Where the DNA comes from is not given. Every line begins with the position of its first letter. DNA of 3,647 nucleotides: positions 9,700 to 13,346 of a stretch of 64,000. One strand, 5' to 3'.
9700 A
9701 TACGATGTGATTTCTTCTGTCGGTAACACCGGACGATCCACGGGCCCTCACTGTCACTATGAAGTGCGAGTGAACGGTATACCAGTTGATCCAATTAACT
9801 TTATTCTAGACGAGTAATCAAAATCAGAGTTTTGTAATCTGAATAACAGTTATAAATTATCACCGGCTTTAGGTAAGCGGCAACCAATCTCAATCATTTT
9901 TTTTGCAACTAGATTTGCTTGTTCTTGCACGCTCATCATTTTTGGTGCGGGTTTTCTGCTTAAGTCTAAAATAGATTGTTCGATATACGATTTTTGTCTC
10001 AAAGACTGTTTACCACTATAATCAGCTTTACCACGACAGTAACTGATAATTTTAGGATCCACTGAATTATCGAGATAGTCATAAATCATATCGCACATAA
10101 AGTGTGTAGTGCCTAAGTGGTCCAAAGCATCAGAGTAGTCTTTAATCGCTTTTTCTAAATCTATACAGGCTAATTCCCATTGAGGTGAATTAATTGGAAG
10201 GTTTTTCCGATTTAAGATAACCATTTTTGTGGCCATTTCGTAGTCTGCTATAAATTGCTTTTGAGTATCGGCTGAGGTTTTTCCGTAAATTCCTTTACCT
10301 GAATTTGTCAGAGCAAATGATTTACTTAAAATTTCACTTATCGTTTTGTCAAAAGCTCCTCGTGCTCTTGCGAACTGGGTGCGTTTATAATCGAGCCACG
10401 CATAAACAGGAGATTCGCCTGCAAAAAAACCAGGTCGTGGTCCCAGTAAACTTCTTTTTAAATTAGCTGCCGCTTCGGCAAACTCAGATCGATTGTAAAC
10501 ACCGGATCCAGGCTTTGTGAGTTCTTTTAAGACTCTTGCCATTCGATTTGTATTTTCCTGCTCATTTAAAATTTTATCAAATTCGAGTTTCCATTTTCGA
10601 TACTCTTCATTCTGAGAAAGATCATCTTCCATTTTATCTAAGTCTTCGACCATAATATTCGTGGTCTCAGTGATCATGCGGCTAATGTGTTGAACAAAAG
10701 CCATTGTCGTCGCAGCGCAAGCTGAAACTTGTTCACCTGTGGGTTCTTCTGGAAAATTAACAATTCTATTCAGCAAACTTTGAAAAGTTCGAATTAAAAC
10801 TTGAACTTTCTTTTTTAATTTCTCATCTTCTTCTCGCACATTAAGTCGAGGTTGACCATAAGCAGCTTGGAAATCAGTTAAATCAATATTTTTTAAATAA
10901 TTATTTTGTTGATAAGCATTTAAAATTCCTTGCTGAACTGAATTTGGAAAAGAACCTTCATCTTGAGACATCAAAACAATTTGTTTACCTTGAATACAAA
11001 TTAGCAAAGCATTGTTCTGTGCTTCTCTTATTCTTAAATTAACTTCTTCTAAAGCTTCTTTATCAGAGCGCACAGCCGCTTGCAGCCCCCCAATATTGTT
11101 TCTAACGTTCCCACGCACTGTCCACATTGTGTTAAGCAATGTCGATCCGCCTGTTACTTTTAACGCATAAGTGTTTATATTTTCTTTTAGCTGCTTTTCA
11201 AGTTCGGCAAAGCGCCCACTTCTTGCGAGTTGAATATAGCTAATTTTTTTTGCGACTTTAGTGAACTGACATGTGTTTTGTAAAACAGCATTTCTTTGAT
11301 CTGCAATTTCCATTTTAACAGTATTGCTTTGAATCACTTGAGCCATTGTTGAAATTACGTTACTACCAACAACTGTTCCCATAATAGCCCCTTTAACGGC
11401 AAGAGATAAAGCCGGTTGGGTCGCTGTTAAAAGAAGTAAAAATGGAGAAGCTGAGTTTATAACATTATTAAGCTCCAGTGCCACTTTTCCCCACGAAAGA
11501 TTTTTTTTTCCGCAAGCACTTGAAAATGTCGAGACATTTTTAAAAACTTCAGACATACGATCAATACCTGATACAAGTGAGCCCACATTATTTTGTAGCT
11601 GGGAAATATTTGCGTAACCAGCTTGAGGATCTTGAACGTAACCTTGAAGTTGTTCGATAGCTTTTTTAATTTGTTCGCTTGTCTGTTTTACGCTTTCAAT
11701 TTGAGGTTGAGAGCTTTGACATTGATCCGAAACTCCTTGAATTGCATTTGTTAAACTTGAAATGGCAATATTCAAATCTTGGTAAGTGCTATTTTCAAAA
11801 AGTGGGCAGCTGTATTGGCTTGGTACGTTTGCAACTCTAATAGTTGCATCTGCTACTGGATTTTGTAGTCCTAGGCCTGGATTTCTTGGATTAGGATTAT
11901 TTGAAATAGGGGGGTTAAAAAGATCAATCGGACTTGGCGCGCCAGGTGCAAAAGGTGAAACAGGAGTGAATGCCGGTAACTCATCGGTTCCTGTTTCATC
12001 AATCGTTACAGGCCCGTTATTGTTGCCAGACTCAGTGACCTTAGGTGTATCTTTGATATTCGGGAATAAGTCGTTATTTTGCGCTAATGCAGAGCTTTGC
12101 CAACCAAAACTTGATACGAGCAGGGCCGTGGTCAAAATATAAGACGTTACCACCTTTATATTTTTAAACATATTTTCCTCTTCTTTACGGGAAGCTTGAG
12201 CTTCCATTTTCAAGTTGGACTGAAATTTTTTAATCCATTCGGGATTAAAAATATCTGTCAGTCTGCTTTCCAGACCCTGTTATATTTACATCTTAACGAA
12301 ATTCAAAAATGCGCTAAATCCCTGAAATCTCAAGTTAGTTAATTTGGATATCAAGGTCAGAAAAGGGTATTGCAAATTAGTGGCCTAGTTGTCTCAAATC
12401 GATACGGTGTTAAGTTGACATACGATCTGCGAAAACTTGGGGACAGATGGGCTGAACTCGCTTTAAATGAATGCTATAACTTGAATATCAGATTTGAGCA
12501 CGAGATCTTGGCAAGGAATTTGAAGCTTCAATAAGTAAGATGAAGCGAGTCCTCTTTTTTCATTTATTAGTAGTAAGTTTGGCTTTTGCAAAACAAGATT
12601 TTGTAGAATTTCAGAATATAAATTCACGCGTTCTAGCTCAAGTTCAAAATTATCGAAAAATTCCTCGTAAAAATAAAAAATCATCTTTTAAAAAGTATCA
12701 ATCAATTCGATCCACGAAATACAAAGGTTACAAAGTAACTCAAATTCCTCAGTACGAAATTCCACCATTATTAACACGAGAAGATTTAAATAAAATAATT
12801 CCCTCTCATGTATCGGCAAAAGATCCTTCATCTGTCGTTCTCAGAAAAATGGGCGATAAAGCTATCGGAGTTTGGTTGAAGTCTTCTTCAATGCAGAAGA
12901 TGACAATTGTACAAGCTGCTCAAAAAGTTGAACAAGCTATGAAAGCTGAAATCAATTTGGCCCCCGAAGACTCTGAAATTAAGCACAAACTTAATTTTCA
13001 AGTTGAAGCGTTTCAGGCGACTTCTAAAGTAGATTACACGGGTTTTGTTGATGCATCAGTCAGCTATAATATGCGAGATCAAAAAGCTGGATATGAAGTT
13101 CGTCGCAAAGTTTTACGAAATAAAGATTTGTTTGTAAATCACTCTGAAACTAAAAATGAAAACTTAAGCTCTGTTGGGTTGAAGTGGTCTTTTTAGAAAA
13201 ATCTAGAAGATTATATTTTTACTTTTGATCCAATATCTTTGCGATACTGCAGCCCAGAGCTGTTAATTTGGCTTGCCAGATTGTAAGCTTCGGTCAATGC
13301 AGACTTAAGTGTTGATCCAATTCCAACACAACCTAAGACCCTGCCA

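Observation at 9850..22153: Two ~785-aa Cys-patterned secreted paralogs of unknown function flank the flagellin island in mirror orientation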

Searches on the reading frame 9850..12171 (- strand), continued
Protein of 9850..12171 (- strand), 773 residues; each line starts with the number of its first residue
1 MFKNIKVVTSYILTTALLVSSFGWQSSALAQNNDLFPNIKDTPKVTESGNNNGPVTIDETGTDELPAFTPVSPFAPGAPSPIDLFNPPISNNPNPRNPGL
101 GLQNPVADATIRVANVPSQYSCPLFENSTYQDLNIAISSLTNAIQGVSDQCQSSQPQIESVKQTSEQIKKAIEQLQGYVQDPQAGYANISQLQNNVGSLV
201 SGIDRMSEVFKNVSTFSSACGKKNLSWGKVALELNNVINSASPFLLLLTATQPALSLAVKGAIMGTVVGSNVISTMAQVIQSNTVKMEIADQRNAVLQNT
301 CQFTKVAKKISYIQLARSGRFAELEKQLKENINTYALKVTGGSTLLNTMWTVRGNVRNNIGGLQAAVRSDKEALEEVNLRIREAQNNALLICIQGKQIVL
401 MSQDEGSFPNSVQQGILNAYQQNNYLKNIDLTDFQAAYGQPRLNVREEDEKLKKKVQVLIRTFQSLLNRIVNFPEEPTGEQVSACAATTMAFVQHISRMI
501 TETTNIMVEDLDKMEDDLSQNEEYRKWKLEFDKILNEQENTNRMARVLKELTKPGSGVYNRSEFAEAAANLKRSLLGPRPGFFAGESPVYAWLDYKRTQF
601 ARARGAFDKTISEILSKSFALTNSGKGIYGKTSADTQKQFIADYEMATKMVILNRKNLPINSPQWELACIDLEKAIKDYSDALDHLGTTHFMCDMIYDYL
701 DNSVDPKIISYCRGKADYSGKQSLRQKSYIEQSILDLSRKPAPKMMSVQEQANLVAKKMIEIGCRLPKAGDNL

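Call 50: find_encoding_contigs(protein=P0085, flank=8000, max_places=1)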
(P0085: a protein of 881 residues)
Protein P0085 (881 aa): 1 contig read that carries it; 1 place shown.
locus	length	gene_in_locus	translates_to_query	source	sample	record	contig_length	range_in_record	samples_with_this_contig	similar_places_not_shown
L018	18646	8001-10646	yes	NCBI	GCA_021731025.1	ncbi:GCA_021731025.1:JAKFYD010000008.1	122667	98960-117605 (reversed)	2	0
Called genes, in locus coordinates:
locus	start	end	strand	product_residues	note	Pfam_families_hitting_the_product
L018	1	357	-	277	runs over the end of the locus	PF00669:Flagellin_N, PF00700:Flagellin_C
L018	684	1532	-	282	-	PF00669:Flagellin_N, PF00700:Flagellin_C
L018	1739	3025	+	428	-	PF01966:HD (weak), PF19276:HD_assoc_2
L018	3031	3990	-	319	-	PF04389:Peptidase_M28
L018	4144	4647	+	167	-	-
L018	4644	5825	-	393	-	PF00108:Thiolase_N, PF22691:Thiolase_C_1 (faint), PF02803:Thiolase_C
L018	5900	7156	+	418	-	PF02844:GARS_N, PF01071:GARS_A, PF02843:GARS_C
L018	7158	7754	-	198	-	-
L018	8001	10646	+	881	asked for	-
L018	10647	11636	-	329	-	PF01551:Peptidase_M23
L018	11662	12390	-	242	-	PF00481:PP2C, PF13672:PP2C_2, PF07228:SpoIIE (faint)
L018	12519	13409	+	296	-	PF13103:TonB_2, PF03544:TonB_C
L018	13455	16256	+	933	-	PF00456:Transketolase_N (weak)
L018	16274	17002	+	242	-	-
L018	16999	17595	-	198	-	-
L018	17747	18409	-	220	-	PF01596:Methyltransf_3, PF13578:Methyltransf_24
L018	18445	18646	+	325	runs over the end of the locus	PF02463:SMC_N (faint), PF00005:ABC_tran, PF08352:oligo_HPY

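Call 51: find_encoding_contigs(protein=P0155, flank=8000, max_places=1)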
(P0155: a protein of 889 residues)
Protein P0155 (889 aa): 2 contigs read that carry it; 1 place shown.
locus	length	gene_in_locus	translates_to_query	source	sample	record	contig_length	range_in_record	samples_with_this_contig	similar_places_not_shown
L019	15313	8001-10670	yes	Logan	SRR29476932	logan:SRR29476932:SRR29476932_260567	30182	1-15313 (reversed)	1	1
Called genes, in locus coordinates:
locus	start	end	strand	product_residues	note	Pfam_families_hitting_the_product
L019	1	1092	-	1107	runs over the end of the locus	PF16313:DUF4953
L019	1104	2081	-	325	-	-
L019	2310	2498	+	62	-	-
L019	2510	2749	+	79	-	PF12441:CopG_antitoxin (weak)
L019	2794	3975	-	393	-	PF00108:Thiolase_N, PF02803:Thiolase_C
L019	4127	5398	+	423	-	PF02844:GARS_N, PF01071:GARS_A, PF02222:ATP-grasp (weak), PF02843:GARS_C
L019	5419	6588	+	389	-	PF00266:Aminotran_5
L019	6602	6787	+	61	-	-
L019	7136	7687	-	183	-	-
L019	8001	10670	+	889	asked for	-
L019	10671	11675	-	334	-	PF01551:Peptidase_M23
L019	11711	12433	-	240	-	PF00481:PP2C, PF13672:PP2C_2, PF07228:SpoIIE (faint)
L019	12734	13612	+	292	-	PF13103:TonB_2, PF03544:TonB_C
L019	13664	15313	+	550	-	?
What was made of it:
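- L019 keeps A's neighbourhood without flagellins in the 8 kb upstream (call 51).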

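Call 61: search_solved_structures(query=A4, max_evalue=10)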
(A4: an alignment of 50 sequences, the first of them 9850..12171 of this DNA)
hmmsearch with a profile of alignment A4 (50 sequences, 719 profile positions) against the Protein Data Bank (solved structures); distinct sequences matched with E-value up to 10: 25.
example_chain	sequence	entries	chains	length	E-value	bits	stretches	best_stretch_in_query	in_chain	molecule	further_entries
2vs0_A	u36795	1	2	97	0.033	15.8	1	293-358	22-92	VIRULENCE FACTOR ESXA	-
2vrz_A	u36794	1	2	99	0.035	15.7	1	293-358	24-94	VIRULENCE FACTOR ESXA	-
5vji_A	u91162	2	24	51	0.12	13.9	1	317-357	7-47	Circadian locomoter output cycles protein kaput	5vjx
9ygm_LD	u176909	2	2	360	0.14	13.7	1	407-455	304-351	60S ribosomal protein uL4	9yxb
2gts_A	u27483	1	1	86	0.22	13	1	293-355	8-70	hypothetical protein HP0062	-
3fx7_A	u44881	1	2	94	0.28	12.7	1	293-355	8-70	Putative uncharacterized protein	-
3ja6_H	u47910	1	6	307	0.86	11.1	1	314-506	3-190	Methyl-accepting chemotaxis protein 2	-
3u0v_A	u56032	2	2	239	0.87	11.1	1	639-665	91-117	Lysophospholipase-like protein 1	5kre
2ch7_B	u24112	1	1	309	0.88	11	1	314-506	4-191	METHYL-ACCEPTING CHEMOTAXIS PROTEIN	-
6ix7_A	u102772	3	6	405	1.1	10.7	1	488-527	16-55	O-methyltransferase lepI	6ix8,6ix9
6ix3_A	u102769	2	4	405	1.1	10.7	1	488-527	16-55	O-methyltransferase lepI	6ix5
9xxw_A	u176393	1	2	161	1.2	10.6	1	413-489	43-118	predicted anti-CRISPR, ACZ01644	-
8a3k_UNK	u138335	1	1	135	1.4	10.3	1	293-396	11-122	sc-apCC-4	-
7ns4_b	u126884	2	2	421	1.6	10.2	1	413-518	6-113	E3 ubiquitin-protein ligase RMD5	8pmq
2xzr_A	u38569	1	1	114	1.6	10.2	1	284-358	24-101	IMMUNOGLOBULIN-BINDING PROTEIN EIBD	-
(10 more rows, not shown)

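Call 63: search_protein_families(library=pfam, alignment_id=A4, max_evalue=0.01)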
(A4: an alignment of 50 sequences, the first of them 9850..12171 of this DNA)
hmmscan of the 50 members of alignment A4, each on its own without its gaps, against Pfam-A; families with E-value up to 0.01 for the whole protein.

A. member 1, window:9850-12171:- (773 aa): 0 families

B. families by the number of members that match (of 50 scanned): 6 families
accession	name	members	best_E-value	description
PF01956.21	EMC3_TMCO1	1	0.0027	Integral membrane protein EMC3/TMCO1-like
PF22264.1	DUF6952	1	0.0029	Family of unknown function (DUF6952)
PF09762.14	CCDC93_CC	1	0.0031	CCDC93 coiled-coil domain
PF04911.17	ATP-synt_J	1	0.0056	ATP synthase j chain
PF15575.11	Imm49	1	0.0078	Immunity protein 49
PF02582.19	DUF155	1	0.0095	RMND1/Sif2-Sif3/Mrx10, DUF155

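Call 69: search_protein_families(library=phrogs, proteins=[window:9850-12171:-], max_evalue=0.01)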
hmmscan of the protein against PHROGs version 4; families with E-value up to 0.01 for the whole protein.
window:9850-12171:- (773 aa): 1 family
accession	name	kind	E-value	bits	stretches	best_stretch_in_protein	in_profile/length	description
phrog_788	-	tail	0.007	17.1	1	137-215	148-226/297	tail protein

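Call 75: list_cluster_members(proteins=[P0171, P0179, P0181, P0183, P0188, P0190, P0196, P0197, P0198, P0201])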
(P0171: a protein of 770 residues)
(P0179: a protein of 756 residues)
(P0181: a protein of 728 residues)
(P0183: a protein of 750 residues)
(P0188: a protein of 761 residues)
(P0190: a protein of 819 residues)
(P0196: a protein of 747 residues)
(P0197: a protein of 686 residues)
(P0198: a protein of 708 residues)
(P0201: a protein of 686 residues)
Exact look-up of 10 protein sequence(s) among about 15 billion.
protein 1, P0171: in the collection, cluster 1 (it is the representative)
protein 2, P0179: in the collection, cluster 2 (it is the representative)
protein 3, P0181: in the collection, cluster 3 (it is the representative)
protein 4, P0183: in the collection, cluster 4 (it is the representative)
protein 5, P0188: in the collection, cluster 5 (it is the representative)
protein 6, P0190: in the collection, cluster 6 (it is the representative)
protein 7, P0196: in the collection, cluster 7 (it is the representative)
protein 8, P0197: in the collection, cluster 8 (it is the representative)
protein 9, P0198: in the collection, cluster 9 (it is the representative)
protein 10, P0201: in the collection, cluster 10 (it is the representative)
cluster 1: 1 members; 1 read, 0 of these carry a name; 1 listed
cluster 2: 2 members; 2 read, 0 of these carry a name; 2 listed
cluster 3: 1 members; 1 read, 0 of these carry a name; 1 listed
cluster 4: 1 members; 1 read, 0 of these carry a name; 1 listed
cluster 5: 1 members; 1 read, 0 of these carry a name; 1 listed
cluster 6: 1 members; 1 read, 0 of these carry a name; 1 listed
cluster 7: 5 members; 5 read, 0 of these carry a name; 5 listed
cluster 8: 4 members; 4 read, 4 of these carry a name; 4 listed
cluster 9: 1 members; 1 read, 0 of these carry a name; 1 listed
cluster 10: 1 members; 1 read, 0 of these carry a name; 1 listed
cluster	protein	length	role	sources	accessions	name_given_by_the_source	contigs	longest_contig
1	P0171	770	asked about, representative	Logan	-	-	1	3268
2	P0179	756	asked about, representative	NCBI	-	-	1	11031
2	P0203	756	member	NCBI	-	-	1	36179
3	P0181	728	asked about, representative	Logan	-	-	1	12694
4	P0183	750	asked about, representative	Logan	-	-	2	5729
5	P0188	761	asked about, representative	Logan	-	-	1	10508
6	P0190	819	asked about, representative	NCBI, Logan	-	-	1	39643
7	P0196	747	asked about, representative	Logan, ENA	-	-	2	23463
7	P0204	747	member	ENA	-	-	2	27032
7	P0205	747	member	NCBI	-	-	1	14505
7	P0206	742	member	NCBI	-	-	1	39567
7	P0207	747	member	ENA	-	-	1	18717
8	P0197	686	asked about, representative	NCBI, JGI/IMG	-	hypothetical protein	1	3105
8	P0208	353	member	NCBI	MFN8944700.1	MAG: hypothetical protein ACK5WZ_08750, partial [Pseudobdellovibrionaceae bacterium]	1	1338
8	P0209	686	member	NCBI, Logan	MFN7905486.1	MAG: hypothetical protein ACK5P5_09910 [Pseudobdellovibrionaceae bacterium]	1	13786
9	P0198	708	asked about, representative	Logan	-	-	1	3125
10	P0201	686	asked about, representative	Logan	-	-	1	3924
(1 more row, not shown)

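Call 76: find_encoding_contigs(protein=P0190, flank=7000, max_places=1)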
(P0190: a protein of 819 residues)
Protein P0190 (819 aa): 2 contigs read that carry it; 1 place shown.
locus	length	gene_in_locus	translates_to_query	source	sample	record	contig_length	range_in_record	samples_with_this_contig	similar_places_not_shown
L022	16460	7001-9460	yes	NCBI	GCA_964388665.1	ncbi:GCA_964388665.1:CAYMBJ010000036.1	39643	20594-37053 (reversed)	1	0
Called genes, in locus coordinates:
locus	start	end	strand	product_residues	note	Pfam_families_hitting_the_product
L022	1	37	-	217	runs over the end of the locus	PF01965:DJ-1_PfpI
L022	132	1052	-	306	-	-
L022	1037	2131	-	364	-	PF13527:Acetyltransf_9, PF00583:Acetyltransf_1, PF13508:Acetyltransf_7 (weak)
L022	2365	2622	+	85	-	PF13370:Fer4_13, PF13459:Fer4_15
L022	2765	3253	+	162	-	PF00730:HhH-GPD, PF00633:HHH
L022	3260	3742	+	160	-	-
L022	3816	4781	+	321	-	PF01547:SBP_bac_1, PF13416:SBP_bac_8, PF13531:SBP_bac_11, PF13343:SBP_bac_6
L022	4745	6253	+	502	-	PF00528:BPD_transp_1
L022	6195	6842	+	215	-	PF02463:SMC_N (faint), PF00005:ABC_tran, PF13304:AAA_21 (faint)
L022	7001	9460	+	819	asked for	-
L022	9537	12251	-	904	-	PF00133:tRNA-synt_1, PF01406:tRNA-synt_1e (faint), PF09334:tRNA-synt_1g (weak), PF13603:tRNA-synt_1_2 (faint), PF09334:tRNA-synt_1g, PF08264:Anticodon_1, PF10458:Val_tRNA-synt_C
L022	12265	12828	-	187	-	-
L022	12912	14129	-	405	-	-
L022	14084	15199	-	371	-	PF00730:HhH-GPD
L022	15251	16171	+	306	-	PF00491:Arginase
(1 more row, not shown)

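Call 77: find_encoding_contigs(protein=P0196, flank=7000, max_places=1)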
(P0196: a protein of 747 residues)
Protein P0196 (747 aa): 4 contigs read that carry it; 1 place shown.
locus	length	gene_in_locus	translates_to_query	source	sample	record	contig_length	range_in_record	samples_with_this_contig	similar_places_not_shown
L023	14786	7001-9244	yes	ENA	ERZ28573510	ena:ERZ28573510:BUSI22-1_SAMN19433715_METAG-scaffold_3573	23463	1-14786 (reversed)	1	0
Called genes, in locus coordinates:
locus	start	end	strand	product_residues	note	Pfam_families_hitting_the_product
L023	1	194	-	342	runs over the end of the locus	-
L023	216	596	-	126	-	PF00127:Copper-bind (weak)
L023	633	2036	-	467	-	PF00890:FAD_binding_2, PF01134:GIDA (weak), PF01262:AlaDh_PNT_C (faint), PF07992:Pyr_redox_2, PF12831:FAD_oxidored, PF13738:Pyr_redox_3, PF00070:Pyr_redox, PF02852:Pyr_redox_dim, +5 more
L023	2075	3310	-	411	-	PF00364:Biotin_lipoyl, PF02817:E3_binding, PF00198:2-oxoacid_dh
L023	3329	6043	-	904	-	PF16078:2-oxogl_dehyd_N (weak), PF00676:E1_dh, PF02779:Transket_pyr, PF16870:OxoGdeHyase_C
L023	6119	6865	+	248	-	PF00300:His_Phos_1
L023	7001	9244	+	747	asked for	-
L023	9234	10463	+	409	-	PF01979:Amidohydro_1, PF07969:Amidohydro_3 (weak)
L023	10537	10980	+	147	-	-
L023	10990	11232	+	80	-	-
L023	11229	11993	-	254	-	PF01553:Acyltransferase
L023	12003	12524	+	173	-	PF00370:FGGY_N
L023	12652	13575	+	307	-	PF00370:FGGY_N, PF02782:FGGY_C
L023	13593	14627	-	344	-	PF18626:Gln_deamidase_2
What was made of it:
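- Distant A-family members lie in other genomic contexts, so the family may already have duplicated (calls 76, 77).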

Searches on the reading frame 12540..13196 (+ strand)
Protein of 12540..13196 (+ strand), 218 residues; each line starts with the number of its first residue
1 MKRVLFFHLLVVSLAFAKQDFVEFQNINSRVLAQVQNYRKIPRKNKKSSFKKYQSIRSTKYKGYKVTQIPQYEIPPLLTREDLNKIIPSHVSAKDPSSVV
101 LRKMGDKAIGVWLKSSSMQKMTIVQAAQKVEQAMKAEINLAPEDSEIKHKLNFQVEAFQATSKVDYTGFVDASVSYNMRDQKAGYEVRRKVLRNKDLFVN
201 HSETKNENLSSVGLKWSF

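Call 65: search_protein_families(library=pfam, proteins=[window:12540-13196:+], max_evalue=0.001)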
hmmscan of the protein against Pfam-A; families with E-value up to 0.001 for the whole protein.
window:12540-13196:+ (218 aa): 0 families

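Call 69: search_protein_families(library=phrogs, proteins=[window:12540-13196:+], max_evalue=0.01)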
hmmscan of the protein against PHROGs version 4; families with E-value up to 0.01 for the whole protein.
window:12540-13196:+ (218 aa): 0 families

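Call 70: search_protein_families(library=ncbifam, proteins=[window:12540-13196:+], max_evalue=0.001)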
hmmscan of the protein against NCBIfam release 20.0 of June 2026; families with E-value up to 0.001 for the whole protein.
window:12540-13196:+ (218 aa): 0 families
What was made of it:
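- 12540..13196 (+): 218-aa secreted-looking protein with no Pfam match, transcribed divergently from A and adjacent to A in every syntenic locus examined; it also evolves fast. No Pfam, NCBIfam or PHROG hit (calls 65, 69, 70).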
